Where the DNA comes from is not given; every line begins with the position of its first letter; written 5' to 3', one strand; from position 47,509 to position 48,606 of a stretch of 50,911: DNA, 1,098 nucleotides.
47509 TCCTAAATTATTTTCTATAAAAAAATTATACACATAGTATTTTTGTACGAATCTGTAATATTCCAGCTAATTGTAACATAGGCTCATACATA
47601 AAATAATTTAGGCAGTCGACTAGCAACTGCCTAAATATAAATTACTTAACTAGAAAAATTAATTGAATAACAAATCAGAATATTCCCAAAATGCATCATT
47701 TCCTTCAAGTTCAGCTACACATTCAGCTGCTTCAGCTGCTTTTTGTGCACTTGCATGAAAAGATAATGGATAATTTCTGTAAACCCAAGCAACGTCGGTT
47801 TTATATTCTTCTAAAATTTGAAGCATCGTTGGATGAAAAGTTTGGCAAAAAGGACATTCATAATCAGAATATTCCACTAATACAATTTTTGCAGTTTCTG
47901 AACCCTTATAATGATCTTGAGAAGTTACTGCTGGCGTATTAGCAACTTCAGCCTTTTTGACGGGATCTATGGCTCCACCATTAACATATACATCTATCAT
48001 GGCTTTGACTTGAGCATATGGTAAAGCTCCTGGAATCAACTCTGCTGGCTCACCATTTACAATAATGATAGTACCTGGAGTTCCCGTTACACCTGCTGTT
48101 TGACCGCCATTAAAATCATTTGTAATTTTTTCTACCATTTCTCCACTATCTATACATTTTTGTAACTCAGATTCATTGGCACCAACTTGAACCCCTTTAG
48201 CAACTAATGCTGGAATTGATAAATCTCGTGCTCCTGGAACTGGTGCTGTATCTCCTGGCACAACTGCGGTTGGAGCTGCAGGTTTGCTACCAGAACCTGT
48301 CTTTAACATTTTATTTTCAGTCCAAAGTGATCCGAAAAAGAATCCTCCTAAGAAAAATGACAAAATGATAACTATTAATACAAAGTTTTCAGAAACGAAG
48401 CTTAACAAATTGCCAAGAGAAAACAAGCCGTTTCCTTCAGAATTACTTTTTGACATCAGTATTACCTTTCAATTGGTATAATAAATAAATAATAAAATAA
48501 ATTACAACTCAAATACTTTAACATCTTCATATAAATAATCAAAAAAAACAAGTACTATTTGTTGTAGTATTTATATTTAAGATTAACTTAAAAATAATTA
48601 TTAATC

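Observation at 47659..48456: Apparent natural circular permutation of a DsbA-family oxidoreductase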

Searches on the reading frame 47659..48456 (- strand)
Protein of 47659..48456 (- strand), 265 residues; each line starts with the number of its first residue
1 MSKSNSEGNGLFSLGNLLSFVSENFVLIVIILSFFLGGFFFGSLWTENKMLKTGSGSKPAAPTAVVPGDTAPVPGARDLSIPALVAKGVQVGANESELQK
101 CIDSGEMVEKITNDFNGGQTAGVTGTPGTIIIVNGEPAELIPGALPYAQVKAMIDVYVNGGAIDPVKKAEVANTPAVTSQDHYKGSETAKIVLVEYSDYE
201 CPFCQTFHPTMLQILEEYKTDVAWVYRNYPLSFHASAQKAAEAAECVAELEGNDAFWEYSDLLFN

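Call 3: search_protein_families(library=pfam, proteins=[window:47659-48456:-], max_evalue=10)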
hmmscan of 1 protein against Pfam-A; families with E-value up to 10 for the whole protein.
window:47659-48456:- (265 aa): 5 families
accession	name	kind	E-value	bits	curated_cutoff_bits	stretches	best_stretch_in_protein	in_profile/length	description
PF13462.12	Thioredoxin_4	-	4.5e-18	66.4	23.2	2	179-263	3-87/165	Thioredoxin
PF01323.26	DSBA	-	2.7e-11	44.1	25.6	2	193-236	2-44/191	DSBA-like thioredoxin domain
PF13098.12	Thioredoxin_2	-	1.8e-07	31.9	27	2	187-249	3-53/104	Thioredoxin-like domain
PF00085.26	Thioredoxin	-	0.00067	20.1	23.5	1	188-223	17-52/103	Thioredoxin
PF13905.12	Thioredoxin_8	-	0.13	13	27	1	190-225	2-39/94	Thioredoxin-like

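Call 4: search_protein_families(library=ncbifam, proteins=[window:47659-48456:-], max_evalue=10)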
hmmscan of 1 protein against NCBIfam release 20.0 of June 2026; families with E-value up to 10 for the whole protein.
window:47659-48456:- (265 aa): 7 families
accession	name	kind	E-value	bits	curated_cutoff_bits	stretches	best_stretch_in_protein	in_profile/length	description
NF041057.1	Rcas_1661_fam_Se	equivalog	2.9e-13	50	190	2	181-265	81-166/247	Rcas_1661 family thioredoxin-like (seleno)lipoprotein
TIGR01068.1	thioredoxin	equivalog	0.0029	17.7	96.8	1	187-225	12-50/101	thioredoxin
TIGR01295.2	PedC_BrcD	equivalog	0.003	17.5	120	1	191-241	59-107/152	PedC/BrcD family bacteriocin maturation disulfide isomerase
NF008129.0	PRK10877.1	equivalog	0.011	15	215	1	108-155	185-228/237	bifunctional protein-disulfide isomerase/oxidoreductase DsbC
NF006898.0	PRK09381.1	equivalog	0.013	15.9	138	1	108-156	56-106/109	thioredoxin TrxA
NF047697.1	ThioredTrxAClost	equivalog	0.027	14.6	140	1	187-224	15-52/105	thioredoxin TrxA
TIGR02738.1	TrbB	equivalog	0.033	13.9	132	1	173-222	31-83/153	type-F conjugative transfer system pilin assembly thiol-disulfide isomerase TrbB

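Call 6: find_homologous_proteins(query=window:47659-48456:-, max_evalue=0.001)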
Query window:47659-48456:- (265 aa): 1048 proteins with E <= 0.001 among 2015 candidates; the best 120 are listed.
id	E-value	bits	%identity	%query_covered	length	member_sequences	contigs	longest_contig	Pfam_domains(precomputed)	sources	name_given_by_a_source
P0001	4.2e-174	595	100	100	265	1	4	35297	PF13098.14,PF01323.27,PF13462.13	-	-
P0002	2.6e-116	405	64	98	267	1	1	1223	PF13098.14,PF01323.27,PF13462.13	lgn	-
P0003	9.7e-116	404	66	100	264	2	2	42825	PF13098.14,PF01323.27,PF13462.13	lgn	-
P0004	4.1e-114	398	65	100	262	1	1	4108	PF13098.14,PF01323.27,PF13462.13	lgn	-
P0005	4.7e-114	398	66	100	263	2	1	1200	PF13098.14,PF01323.27,PF13462.13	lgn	-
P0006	2.3e-113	396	65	100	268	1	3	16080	PF13098.14,PF01323.27,PF13462.13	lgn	-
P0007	8.9e-112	391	65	100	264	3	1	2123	PF13098.14,PF01323.27,PF13462.13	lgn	-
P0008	3.4e-109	382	65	92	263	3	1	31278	PF13098.14,PF01323.27,PF13462.13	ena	-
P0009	6.6e-109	381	66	92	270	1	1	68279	PF13098.14,PF01323.27,PF13462.13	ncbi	-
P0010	2.1e-108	379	63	100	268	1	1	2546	PF13098.14,PF01323.27,PF13462.13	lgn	-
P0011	4.1e-108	379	64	100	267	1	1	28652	PF13098.14,PF01323.27,PF13462.13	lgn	-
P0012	9.9e-108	377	61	100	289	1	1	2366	PF13098.14,PF01323.27,PF13462.13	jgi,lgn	jgi:protein-disulfide isomerase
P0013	5.9e-107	375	62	99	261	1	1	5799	PF13098.14,PF01323.27,PF13462.13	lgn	-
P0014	6.0e-107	375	63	100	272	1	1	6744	PF13098.14,PF01323.27,PF13462.13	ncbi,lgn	-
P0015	1.7e-106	373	61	100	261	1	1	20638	PF13098.14,PF01323.27,PF13462.13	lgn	-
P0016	2.1e-106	373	63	100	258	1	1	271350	PF13098.14,PF01323.27,PF13462.13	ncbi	-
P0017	2.5e-106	373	62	100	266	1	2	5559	PF13098.14,PF01323.27,PF13462.13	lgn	-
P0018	3.6e-106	372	64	96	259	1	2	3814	PF13098.14,PF01323.27,PF13462.13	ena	-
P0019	5.3e-106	372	63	100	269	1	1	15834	PF13098.14,PF01323.27,PF13462.13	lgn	-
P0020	5.8e-106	371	64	97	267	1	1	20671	PF13098.14,PF01323.27,PF13462.13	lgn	-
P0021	1.2e-105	370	61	100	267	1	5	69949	PF13098.14,PF01323.27,PF13462.13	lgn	-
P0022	1.5e-105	370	63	92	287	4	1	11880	PF01323.27,PF13462.13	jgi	-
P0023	2.0e-105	370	59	100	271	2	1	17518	PF13098.14,PF01323.27,PF13462.13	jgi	jgi:protein-disulfide isomerase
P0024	2.1e-105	370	66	95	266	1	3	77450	PF13098.14,PF01323.27,PF13462.13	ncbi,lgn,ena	-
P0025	1.3e-104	367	63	100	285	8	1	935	PF13098.14,PF01323.27,PF13462.13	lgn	-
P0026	2.1e-104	366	61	100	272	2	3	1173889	PF13098.14,PF01323.27,PF13462.13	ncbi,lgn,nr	ncbi:MAG: hypothetical protein BroJett025_07220 [Patescibacteria group bacterium]|nr:MAG: hypothetic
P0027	2.8e-104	366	63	100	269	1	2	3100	PF13098.14,PF01323.27,PF13462.13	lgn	-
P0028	5.0e-104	365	67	91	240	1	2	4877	PF00085.27,PF13098.14,PF01323.27,PF18400.8,PF13462.13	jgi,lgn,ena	-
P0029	7.5e-104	365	61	100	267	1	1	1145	PF00085.27,PF13098.14,PF01323.27,PF13462.13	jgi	-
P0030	8.9e-104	364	63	100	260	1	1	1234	PF13098.14,PF01323.27,PF13462.13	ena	-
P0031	2.1e-103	363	61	100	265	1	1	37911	PF13098.14,PF01323.27,PF13462.13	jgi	jgi:protein-disulfide isomerase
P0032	5.1e-103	362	61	100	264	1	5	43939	PF13098.14,PF01323.27,PF13462.13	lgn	-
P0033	6.0e-103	362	60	98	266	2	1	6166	PF13098.14,PF01323.27,PF13462.13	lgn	-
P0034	7.4e-103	361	60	100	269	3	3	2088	PF13098.14,PF01323.27,PF13462.13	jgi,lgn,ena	-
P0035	2.2e-102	360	59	100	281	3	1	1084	PF13098.14,PF01323.27,PF13462.13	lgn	-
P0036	9.5e-102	358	61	92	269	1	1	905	PF13098.14,PF01323.27,PF13462.13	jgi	jgi:protein-disulfide isomerase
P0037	4.2e-101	356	61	100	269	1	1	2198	PF13098.14,PF01323.27,PF13462.13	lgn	-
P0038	2.8e-100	353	60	100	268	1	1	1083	PF13098.14,PF01323.27,PF13462.13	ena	-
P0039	7.7e-100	351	63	91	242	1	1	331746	PF00085.27,PF13098.14,PF01323.27,PF13462.13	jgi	jgi:protein-disulfide isomerase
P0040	3.8e-99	349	60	98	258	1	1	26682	PF13098.14,PF01323.27,PF13462.13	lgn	-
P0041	4.1e-98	346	59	100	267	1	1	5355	PF13098.14,PF01323.27,PF13462.13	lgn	-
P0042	7.4e-98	345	59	100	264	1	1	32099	PF13098.14,PF01323.27,PF13462.13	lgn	-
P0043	3.4e-92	326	57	98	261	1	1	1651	PF13098.14,PF01323.27,PF13462.13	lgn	-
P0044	6.9e-92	325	62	85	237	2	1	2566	PF13098.14,PF01323.27,PF13462.13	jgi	-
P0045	1.4e-89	318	55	95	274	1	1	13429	PF13098.14,PF01323.27,PF13462.13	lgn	-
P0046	3.0e-88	313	52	97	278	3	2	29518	PF13098.14,PF01323.27,PF13462.13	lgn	-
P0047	9.7e-88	312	54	100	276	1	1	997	PF13098.14,PF01323.27,PF13462.13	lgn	-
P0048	1.2e-87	311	54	96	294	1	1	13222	PF13098.14,PF01323.27,PF13462.13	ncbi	-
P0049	4.4e-85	303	53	98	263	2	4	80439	PF13098.14,PF01323.27,PF13462.13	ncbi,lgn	-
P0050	1.6e-84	301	52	100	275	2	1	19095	PF13098.14,PF01323.27,PF13462.13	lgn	-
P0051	2.4e-84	301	52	95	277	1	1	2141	PF13098.14,PF01323.27,PF13462.13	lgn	-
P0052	2.9e-84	300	54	92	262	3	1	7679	PF13098.14,PF01323.27,PF13462.13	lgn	-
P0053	1.4e-83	298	56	91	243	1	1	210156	PF13098.14,PF01323.27,PF13462.13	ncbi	-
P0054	2.3e-83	297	56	95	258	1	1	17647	PF13098.14,PF01323.27,PF13462.13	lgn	-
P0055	1.1e-81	292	51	97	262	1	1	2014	PF00085.27,PF13098.14,PF01323.27,PF13462.13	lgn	-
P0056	7.2e-81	289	51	95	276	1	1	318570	PF13098.14,PF01323.27,PF13462.13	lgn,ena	-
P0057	2.3e-75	271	52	96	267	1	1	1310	PF13098.14,PF01323.27,PF13462.13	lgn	-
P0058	6.5e-75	270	48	95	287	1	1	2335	PF13098.14,PF01323.27,PF13462.13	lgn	-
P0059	1.2e-73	266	68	35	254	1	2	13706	PF13098.14,PF01323.27,PF13462.13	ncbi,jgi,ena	jgi:protein-disulfide isomerase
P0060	1.2e-71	259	49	95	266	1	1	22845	PF13098.14,PF01323.27,PF13462.13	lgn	-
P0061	1.2e-70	256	63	36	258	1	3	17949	PF13098.14,PF01323.27,PF13462.13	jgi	jgi:protein-disulfide isomerase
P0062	1.6e-70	255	51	95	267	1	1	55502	PF13098.14,PF01323.27,PF13462.13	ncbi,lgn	ncbi:MAG: thioredoxin domain-containing protein [Patescibacteria group bacterium]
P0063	4.4e-70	254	65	35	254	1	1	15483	PF13098.14,PF01323.27,PF13462.13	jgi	jgi:protein-disulfide isomerase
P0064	7.9e-70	253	65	36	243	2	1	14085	PF13098.14,PF01323.27,PF13462.13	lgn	-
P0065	8.8e-70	253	66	36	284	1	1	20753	PF13098.14,PF01323.27,PF13462.13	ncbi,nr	ncbi:MAG: DsbA family protein [bacterium]|nr:DsbA family protein [bacterium]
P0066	1.2e-69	253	46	97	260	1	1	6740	PF13098.14,PF01323.27,PF13462.13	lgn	-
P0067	2.4e-69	252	62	36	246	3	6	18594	PF13098.14,PF01323.27,PF13462.13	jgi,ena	jgi:protein-disulfide isomerase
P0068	1.6e-68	249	63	35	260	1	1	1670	PF13098.14,PF01323.27,PF13462.13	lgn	-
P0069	2.6e-68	248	61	36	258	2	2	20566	PF13098.14,PF01323.27,PF13462.13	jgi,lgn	-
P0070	2.9e-68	248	60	36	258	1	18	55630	PF13098.14,PF01323.27,PF13462.13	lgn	-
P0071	4.3e-68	247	64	36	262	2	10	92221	PF13098.14,PF01323.27,PF13462.13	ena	-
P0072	5.0e-68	247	61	36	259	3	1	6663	PF13098.14,PF01323.27,PF13462.13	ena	-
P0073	6.0e-68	247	63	37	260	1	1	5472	PF13098.14,PF01323.27,PF13462.13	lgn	-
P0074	1.1e-67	246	52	45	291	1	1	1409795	PF13098.14,PF01323.27,PF18400.8,PF13462.13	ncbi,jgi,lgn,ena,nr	ncbi:MAG TPA: thioredoxin domain-containing protein [Vitreimonas sp.]|nr:thioredoxin domain-containi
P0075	1.3e-67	246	68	36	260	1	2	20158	PF13098.14,PF01323.27,PF13462.13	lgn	-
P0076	4.9e-67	244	59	38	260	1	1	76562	PF13098.14,PF01323.27,PF13462.13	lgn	-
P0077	6.5e-67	244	63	36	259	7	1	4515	PF13098.14,PF01323.27,PF13462.13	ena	-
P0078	6.8e-67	243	62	36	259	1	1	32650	PF13098.14,PF01323.27,PF13462.13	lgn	-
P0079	1.2e-66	243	61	37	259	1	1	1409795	PF13098.14,PF01323.27,PF13462.13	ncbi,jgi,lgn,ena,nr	ncbi:MAG TPA: thioredoxin domain-containing protein [Vitreimonas sp.]|nr:thioredoxin domain-containi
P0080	1.4e-66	242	60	36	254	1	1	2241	PF13098.14,PF01323.27,PF13462.13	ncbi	-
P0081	1.8e-66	242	58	36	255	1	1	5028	PF13098.14,PF01323.27,PF13462.13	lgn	-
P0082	2.5e-66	242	62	36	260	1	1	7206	PF13098.14,PF01323.27,PF13462.13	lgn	-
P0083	2.5e-66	242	63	37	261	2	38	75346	PF13098.14,PF01323.27,PF13462.13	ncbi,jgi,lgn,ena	jgi:protein-disulfide isomerase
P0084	2.7e-66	242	69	35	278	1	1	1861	PF13098.14,PF01323.27,PF13462.13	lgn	-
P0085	4.1e-66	241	59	36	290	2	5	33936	PF13098.14,PF01323.27,PF13462.13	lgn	-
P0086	6.6e-66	240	60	36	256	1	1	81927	PF13098.14,PF01323.27,PF13462.13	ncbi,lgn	-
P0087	7.1e-66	240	62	36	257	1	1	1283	PF13098.14,PF01323.27,PF13462.13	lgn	-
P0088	7.5e-66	240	65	35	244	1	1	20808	PF13098.14,PF01323.27,PF18400.8,PF13462.13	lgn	-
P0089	8.0e-66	240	54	38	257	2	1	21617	PF13098.14,PF01323.27,PF13462.13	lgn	-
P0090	8.1e-66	240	45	98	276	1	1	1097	PF01323.27,PF13462.13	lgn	-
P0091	8.7e-66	240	64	35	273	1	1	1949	PF13098.14,PF01323.27,PF13462.13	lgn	-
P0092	9.3e-66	240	63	36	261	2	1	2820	PF13098.14,PF01323.27,PF13462.13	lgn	-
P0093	9.9e-66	240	64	34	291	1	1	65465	PF13098.14,PF01323.27,PF13462.13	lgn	-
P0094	1.3e-65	239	64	35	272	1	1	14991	PF13098.14,PF01323.27,PF13462.13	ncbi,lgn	ncbi:MAG TPA: thioredoxin domain-containing protein [Patescibacteria group bacterium]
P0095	1.3e-65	239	63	36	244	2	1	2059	PF13098.14,PF01323.27,PF13462.13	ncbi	-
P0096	2.0e-65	239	61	37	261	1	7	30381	PF13098.14,PF01323.27,PF13462.13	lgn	-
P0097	2.3e-65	238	67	35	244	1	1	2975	PF13098.14,PF01323.27,PF18400.8,PF13462.13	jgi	jgi:protein-disulfide isomerase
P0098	4.2e-65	238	61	34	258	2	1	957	PF13098.14,PF01323.27,PF13462.13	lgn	-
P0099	4.3e-65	238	61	35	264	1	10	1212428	PF13098.14,PF01323.27,PF13462.13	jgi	jgi:protein-disulfide isomerase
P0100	5.6e-65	237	63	36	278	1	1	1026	PF13098.14,PF01323.27,PF13462.13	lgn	-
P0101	5.8e-65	237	61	36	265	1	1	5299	PF13098.14,PF01323.27,PF13462.13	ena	-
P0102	6.8e-65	237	45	95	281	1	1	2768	PF01323.27,PF18400.8,PF13462.13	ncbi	-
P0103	7.6e-65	237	65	36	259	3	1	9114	PF13098.14,PF01323.27,PF18400.8,PF13462.13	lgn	-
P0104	8.6e-65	237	55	37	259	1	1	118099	PF13098.14,PF01323.27,PF13462.13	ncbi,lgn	-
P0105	9.8e-65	236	63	38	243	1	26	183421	PF13098.14,PF01323.27,PF18400.8,PF13462.13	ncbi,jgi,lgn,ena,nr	ncbi:MAG: thioredoxin domain-containing protein [Candidatus Pacebacteria bacterium]|jgi:protein-disu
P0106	1.4e-64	236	68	35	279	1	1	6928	PF13098.14,PF01323.27,PF13462.13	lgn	-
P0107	1.4e-64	236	58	36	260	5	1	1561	PF13098.14,PF01323.27,PF13462.13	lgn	-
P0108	1.5e-64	236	56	36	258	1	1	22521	PF13098.14,PF01323.27,PF13462.13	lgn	-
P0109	2.3e-64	235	63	36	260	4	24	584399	PF13098.14,PF01323.27,PF13462.13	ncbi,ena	-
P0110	2.7e-64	235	62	36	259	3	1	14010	PF13098.14,PF01323.27,PF13462.13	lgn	-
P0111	2.8e-64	235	58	36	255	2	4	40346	PF13098.14,PF01323.27,PF13462.13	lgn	-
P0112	3.6e-64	235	59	36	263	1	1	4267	PF13098.14,PF01323.27,PF13462.13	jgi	jgi:protein-disulfide isomerase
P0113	4.7e-64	234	57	36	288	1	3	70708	PF13098.14,PF01323.27,PF13462.13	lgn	-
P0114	5.7e-64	234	60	37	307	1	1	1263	PF13098.14,PF01323.27,PF13462.13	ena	-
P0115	5.9e-64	234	61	36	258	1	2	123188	PF00085.27,PF13098.14,PF01323.27,PF13462.13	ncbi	-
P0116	6.1e-64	234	59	37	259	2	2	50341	PF13098.14,PF01323.27,PF13462.13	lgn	-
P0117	6.6e-64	234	57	36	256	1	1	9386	PF13098.14,PF01323.27,PF13462.13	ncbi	-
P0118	7.1e-64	234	54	37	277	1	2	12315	PF13098.14,PF01323.27,PF13462.13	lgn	-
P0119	8.6e-64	233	63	35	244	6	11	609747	PF13098.14,PF01323.27,PF18400.8,PF13462.13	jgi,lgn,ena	jgi:protein-disulfide isomerase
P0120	8.8e-64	233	56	36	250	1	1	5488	PF13098.14,PF01323.27,PF13462.13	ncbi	-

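Call 21: find_encoding_contigs(protein=P0026, flank=8000, max_places=3)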
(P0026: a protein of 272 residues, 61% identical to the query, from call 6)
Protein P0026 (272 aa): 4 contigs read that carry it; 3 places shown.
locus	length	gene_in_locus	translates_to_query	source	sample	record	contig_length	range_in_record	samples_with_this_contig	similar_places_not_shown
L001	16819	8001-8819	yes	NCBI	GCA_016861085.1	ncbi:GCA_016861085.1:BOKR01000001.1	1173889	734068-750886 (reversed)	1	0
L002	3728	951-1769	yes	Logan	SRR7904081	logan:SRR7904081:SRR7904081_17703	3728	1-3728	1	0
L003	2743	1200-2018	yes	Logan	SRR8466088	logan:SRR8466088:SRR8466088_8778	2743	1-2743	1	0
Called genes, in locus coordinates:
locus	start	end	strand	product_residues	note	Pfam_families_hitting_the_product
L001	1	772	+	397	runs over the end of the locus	PF08442:ATP-grasp_2, PF13549:ATP-grasp_5 (weak), PF24948:Citrate_synth_N, PF16114:Citrate_bind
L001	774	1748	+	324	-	PF02629:CoA_binding, PF13607:Succ_CoA_lig, PF00549:Ligase_CoA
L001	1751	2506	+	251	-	PF00285:Citrate_synt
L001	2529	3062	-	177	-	PF00085:Thioredoxin, PF13899:Thioredoxin_7 (weak), PF13098:Thioredoxin_2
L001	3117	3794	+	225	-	PF09335:VTT_dom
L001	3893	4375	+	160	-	PF00293:NUDIX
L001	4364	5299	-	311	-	PF02492:cobW, PF03205:MobB (weak), PF07683:CobW_C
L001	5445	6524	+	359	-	-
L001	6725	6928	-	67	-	-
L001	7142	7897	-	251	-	PF06325:PrmA, PF05175:MTS, PF13847:Methyltransf_31, PF08242:Methyltransf_12 (weak), PF13649:Methyltransf_25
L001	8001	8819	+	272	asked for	PF13098:Thioredoxin_2 (faint), PF01323:DSBA (faint), PF13462:Thioredoxin_4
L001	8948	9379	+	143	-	PF02637:GatB_Yqey (weak), PF09424:YqeY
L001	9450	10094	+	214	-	PF13413:HTH_25, PF09136:Glucodextran_B (weak)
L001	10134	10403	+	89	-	-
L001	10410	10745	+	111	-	PF12732:YtxH (weak)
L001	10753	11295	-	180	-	-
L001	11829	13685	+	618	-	PF01411:tRNA-synt_2c, PF07973:tRNA_SAD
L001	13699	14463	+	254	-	PF03372:Exo_endo_phos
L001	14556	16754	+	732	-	-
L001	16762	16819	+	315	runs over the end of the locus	PF04203:Sortase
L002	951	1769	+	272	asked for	PF13098:Thioredoxin_2 (faint), PF01323:DSBA (faint), PF13462:Thioredoxin_4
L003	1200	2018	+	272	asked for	PF13098:Thioredoxin_2 (faint), PF01323:DSBA (faint), PF13462:Thioredoxin_4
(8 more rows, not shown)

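Call 22: find_encoding_contigs(protein=P0059, flank=6000, max_places=2)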
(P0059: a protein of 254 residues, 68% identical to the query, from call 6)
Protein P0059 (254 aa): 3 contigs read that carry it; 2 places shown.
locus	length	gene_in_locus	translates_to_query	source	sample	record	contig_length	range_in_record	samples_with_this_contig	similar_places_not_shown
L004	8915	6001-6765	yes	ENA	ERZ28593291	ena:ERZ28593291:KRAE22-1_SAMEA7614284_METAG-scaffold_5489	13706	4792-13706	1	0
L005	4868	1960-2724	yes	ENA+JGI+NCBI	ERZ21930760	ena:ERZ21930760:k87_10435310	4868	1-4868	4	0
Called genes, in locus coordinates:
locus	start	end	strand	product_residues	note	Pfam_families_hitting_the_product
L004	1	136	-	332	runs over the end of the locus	PF02492:cobW, PF07683:CobW_C (weak)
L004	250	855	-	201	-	-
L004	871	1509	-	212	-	-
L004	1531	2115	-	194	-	-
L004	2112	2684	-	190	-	PF10502:Peptidase_S26 (faint)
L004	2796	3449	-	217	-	PF12389:Peptidase_M73 (weak)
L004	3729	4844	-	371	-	-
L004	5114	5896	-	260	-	PF05175:MTS (weak)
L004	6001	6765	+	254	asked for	PF13098:Thioredoxin_2, PF13462:Thioredoxin_4, PF01323:DSBA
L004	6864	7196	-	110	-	-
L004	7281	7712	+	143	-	PF09424:YqeY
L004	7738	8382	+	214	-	PF12844:HTH_19, PF13413:HTH_25, PF09136:Glucodextran_B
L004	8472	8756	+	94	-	-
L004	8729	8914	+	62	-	?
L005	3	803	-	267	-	?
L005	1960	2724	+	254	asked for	PF13098:Thioredoxin_2, PF13462:Thioredoxin_4, PF01323:DSBA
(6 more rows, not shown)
